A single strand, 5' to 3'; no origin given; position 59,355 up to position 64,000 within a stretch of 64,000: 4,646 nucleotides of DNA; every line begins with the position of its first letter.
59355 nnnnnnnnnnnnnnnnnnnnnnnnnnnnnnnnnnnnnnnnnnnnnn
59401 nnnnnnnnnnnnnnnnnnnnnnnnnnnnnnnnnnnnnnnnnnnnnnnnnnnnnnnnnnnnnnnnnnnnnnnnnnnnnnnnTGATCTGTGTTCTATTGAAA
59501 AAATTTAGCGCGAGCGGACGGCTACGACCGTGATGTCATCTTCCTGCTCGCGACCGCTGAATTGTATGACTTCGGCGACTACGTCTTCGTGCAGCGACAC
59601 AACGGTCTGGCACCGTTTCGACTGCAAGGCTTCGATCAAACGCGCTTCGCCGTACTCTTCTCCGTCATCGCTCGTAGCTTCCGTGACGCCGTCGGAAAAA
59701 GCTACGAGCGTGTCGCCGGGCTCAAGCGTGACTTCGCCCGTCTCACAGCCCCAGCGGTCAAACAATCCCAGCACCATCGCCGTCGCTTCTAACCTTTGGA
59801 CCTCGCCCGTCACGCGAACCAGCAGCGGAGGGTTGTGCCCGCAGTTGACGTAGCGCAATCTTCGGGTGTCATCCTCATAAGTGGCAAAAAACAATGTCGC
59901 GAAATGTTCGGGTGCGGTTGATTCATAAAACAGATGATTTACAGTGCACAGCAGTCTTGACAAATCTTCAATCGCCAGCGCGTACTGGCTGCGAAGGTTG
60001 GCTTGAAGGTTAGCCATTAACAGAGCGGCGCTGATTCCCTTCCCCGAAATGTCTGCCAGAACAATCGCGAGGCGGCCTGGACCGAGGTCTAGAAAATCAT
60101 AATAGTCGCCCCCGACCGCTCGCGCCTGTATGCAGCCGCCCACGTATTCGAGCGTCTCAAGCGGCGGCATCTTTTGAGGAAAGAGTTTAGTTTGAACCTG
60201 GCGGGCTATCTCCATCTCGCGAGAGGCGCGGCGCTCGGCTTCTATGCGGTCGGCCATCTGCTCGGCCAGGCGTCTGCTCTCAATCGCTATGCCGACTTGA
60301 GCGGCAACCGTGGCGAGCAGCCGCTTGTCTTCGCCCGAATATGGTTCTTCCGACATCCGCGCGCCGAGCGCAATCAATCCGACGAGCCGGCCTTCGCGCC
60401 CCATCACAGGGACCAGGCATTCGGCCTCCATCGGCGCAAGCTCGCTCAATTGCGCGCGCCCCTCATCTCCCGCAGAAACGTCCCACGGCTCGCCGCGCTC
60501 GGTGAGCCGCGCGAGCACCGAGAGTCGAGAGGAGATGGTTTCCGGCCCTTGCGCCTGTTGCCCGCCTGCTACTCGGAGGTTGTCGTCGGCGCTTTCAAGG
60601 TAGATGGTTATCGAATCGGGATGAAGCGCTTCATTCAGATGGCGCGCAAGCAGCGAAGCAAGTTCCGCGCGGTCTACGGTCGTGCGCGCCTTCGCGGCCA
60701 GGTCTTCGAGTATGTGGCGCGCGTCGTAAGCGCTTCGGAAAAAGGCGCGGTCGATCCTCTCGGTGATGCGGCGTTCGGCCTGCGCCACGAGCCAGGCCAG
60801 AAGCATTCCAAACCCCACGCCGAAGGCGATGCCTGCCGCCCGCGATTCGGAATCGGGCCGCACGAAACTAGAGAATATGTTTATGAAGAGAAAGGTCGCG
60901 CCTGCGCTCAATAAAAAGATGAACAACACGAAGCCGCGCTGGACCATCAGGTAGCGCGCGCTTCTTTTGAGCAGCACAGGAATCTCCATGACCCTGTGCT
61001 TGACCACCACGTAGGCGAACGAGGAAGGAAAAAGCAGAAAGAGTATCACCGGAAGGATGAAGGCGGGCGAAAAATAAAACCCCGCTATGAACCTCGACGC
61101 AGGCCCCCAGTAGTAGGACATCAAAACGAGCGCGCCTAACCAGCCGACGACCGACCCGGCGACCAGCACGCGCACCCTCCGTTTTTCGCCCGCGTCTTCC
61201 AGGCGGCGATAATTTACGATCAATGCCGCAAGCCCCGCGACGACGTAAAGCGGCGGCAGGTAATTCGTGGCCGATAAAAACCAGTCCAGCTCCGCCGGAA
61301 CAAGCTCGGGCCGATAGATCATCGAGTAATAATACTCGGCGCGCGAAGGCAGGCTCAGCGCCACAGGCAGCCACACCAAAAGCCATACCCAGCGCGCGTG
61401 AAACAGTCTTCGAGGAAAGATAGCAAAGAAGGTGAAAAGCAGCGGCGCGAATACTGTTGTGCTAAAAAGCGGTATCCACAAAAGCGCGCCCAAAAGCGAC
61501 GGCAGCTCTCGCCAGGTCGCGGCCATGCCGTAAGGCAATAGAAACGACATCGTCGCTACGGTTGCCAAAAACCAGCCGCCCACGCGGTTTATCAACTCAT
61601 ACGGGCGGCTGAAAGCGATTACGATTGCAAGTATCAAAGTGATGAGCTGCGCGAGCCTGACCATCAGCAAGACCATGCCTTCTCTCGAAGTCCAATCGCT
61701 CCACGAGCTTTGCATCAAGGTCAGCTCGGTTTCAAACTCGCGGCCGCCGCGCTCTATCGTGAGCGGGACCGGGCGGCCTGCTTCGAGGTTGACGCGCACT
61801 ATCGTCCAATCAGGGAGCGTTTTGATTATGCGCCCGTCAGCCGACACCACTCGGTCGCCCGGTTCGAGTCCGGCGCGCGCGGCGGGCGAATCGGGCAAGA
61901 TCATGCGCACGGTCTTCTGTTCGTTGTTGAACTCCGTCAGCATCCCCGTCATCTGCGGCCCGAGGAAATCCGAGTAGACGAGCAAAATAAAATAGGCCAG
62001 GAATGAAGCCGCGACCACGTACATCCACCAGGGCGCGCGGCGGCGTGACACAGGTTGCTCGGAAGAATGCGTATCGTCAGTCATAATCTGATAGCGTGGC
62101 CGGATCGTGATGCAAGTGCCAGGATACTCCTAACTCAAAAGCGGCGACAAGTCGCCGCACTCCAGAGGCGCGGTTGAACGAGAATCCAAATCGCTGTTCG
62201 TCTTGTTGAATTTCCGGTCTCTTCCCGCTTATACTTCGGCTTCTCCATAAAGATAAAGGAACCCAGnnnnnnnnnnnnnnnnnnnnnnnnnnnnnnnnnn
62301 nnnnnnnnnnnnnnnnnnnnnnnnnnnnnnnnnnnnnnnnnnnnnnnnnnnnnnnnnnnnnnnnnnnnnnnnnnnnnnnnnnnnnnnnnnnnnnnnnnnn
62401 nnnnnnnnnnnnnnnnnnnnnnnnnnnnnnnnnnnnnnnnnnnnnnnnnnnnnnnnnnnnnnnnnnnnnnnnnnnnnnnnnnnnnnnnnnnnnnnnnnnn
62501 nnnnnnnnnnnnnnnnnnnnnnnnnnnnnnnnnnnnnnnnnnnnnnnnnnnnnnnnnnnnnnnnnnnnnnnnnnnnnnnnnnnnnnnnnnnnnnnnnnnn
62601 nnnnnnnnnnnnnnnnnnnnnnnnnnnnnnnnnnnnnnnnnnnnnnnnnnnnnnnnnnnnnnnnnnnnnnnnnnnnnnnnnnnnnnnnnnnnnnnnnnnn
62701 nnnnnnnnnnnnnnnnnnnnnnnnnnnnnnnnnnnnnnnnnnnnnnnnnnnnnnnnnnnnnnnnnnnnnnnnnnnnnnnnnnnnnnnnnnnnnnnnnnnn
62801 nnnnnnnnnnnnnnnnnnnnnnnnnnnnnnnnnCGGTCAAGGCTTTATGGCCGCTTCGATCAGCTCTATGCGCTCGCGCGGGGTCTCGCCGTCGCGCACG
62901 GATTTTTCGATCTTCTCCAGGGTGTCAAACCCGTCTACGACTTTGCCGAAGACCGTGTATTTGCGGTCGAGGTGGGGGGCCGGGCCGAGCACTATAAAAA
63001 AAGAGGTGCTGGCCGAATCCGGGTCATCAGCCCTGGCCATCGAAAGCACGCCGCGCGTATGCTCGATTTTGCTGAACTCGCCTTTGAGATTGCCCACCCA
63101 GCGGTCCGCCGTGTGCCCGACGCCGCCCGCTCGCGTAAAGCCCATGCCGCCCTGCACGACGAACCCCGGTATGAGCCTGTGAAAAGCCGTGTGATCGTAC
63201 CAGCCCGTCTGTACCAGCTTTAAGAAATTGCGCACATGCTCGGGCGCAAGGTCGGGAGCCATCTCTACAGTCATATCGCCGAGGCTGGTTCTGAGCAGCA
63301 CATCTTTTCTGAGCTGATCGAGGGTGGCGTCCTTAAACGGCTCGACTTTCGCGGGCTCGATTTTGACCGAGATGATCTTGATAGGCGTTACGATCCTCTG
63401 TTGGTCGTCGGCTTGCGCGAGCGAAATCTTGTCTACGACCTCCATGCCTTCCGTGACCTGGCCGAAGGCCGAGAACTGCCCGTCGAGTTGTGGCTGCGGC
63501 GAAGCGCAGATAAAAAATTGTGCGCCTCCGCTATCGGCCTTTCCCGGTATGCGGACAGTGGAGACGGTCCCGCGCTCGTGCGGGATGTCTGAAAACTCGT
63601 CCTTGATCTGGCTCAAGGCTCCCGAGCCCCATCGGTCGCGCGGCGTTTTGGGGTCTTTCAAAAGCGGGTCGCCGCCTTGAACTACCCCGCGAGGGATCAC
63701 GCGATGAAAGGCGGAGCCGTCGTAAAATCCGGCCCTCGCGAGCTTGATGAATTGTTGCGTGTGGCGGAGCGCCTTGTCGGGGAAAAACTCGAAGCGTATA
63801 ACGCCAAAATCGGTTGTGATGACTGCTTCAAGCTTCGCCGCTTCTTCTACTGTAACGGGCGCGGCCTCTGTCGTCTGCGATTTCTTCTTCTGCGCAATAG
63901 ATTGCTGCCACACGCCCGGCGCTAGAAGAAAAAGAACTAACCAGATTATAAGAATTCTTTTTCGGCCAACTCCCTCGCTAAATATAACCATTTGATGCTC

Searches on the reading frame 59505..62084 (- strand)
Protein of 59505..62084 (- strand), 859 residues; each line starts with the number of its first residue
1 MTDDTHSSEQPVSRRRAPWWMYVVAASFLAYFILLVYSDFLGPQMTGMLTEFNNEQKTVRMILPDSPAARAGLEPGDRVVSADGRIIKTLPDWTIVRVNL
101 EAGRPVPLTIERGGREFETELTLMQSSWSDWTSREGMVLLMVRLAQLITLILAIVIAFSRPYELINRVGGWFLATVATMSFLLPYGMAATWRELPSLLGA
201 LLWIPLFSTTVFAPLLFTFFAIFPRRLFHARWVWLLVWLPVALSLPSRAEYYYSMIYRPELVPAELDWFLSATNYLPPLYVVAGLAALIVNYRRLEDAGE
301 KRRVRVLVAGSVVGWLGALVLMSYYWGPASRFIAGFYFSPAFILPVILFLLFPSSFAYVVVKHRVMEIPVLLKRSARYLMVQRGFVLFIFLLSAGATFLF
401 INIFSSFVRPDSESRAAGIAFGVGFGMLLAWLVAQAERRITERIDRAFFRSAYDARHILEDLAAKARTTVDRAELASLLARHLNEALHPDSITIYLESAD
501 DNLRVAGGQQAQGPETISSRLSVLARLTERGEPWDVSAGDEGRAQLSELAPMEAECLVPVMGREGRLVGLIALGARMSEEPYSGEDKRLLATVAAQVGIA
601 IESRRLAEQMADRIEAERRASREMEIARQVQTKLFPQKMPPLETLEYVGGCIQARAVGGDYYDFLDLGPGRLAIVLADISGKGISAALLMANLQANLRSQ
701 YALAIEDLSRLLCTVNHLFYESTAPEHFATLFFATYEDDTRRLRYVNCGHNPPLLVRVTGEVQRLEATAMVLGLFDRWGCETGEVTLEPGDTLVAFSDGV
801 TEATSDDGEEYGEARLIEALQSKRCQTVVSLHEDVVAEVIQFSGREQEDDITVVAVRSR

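Call 61: search_protein_families(library=pfam, proteins=[window:59505-62084:-], max_evalue=0.0001)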
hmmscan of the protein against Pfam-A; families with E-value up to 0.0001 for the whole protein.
window:59505-62084:- (859 aa): 7 families
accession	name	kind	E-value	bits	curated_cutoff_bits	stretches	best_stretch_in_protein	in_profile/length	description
PF07228.17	SpoIIE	-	1.5e-50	172.3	25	1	669-857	2-190/192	Stage II sporulation protein E (SpoIIE)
PF13492.12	GAF_3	-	1.6e-10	42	27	1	474-602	4-128/129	GAF domain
PF13180.12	PDZ_2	-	1.5e-09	38.5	27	1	58-123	15-80/80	PDZ domain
PF13185.12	GAF_2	-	2.8e-08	34.5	28.6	1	471-602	3-136/136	GAF domain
PF01590.32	GAF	-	5.7e-08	33.8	22.4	1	471-601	1-133/133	GAF domain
PF17820.7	PDZ_6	-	7.8e-08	32.4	27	1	62-93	5-36/54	PDZ domain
PF00595.29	PDZ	-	1.1e-05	26.2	23.2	1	58-111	28-81/81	PDZ domain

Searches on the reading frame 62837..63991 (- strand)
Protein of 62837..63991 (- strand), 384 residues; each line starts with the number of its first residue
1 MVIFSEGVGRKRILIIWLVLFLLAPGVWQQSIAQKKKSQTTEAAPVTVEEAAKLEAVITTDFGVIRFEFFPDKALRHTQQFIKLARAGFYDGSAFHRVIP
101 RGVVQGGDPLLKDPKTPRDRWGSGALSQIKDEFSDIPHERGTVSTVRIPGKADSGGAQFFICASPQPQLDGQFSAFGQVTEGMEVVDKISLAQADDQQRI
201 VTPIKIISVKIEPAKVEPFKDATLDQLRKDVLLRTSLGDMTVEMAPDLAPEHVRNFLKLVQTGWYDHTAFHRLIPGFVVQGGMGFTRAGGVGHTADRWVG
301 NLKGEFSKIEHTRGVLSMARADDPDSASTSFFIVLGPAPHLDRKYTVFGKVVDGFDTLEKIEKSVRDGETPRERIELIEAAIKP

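Call 61: search_protein_families(library=pfam, proteins=[window:62837-63991:-], max_evalue=0.0001)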
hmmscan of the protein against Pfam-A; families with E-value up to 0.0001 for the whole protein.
window:62837-63991:- (384 aa): 1 family
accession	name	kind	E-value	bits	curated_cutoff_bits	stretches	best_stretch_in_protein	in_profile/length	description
PF00160.26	Pro_isomerase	-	1.2e-86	289.3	21.7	2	233-379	4-156/159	Cyclophilin type peptidyl-prolyl cis-trans isomerase/CLD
